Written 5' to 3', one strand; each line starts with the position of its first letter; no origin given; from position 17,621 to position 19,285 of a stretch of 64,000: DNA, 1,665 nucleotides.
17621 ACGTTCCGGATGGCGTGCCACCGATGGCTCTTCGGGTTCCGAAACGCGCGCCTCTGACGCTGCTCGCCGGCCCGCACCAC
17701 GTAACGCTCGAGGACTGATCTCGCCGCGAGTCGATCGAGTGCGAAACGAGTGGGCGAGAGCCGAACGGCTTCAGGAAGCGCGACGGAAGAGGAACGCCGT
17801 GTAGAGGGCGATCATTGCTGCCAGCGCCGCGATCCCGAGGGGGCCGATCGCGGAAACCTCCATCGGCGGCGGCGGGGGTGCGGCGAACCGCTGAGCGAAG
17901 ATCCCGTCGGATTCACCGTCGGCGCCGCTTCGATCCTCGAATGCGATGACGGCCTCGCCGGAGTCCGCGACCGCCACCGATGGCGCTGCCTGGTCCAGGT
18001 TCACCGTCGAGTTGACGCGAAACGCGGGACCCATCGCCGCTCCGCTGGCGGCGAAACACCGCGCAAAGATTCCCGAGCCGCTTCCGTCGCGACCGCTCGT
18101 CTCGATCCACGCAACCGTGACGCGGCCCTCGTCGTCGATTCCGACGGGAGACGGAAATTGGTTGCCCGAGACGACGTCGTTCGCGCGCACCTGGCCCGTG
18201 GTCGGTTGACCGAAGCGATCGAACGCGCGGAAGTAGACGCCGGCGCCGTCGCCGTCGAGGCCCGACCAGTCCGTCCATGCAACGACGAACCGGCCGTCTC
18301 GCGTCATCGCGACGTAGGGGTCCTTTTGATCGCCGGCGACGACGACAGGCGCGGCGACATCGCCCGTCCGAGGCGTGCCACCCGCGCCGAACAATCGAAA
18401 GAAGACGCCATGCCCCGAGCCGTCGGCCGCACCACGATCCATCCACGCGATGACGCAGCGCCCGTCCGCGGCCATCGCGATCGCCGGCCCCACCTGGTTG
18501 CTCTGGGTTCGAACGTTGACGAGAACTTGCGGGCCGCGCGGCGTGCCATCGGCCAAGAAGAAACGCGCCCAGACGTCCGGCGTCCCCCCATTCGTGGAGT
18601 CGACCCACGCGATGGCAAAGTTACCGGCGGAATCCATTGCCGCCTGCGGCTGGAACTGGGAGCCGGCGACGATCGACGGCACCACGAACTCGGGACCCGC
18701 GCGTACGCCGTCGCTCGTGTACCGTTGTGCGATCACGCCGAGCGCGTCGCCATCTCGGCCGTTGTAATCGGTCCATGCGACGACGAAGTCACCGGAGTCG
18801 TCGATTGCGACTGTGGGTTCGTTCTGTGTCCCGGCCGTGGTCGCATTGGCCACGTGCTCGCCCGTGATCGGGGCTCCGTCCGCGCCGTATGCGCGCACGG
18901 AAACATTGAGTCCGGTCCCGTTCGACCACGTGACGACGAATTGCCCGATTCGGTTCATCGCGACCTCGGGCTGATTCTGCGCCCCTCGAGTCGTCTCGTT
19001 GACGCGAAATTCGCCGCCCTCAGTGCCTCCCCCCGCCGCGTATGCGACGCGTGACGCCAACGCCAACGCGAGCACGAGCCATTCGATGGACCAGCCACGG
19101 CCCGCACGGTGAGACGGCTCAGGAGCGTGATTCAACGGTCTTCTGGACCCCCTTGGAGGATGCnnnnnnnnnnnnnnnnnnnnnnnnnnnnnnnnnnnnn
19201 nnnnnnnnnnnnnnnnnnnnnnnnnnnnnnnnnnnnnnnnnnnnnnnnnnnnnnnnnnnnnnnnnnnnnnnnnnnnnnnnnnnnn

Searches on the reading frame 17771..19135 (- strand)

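Call 16: search_protein_families(library=pfam, proteins=[window:17771-19135:-], max_evalue=0.01)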
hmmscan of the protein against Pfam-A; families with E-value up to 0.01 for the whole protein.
window:17771-19135:- (454 aa): 3 families
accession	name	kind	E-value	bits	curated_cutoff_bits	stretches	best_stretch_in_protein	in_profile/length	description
PF15892.11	BNR_4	-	0.0021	17.9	27.3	0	42-128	162-249/272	BNR repeat-containing family member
PF14192.12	DUF4314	-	0.0047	17.3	27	0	63-79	44-60/69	Domain of unknown function (DUF4314)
PF18583.6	Arnt_C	-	0.0077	16.4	26.5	0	46-73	40-67/103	Aminoarabinose transferase C-terminal domain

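Call 53: search_protein_families(library=ncbifam, proteins=[window:17771-19135:-], max_evalue=0.01)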
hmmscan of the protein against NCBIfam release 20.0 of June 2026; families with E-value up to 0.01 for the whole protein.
window:17771-19135:- (454 aa): 3 families
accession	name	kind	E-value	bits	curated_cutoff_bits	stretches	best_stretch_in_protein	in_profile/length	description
NF053835.1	PDIAV_lipo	equivalog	2.1e-07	30.7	90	0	161-347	41-220/458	PDIAV motif-containing lipoprotein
NF058598.1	BetMansidBT3780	equivalog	0.00019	20.7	550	0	266-291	126-151/366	beta-1,2-mannosidase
NF038383.1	lipo_LIC12048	equivalog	0.0011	16.7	700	1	30-182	1021-1162/1441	LIC12048 family lipoprotein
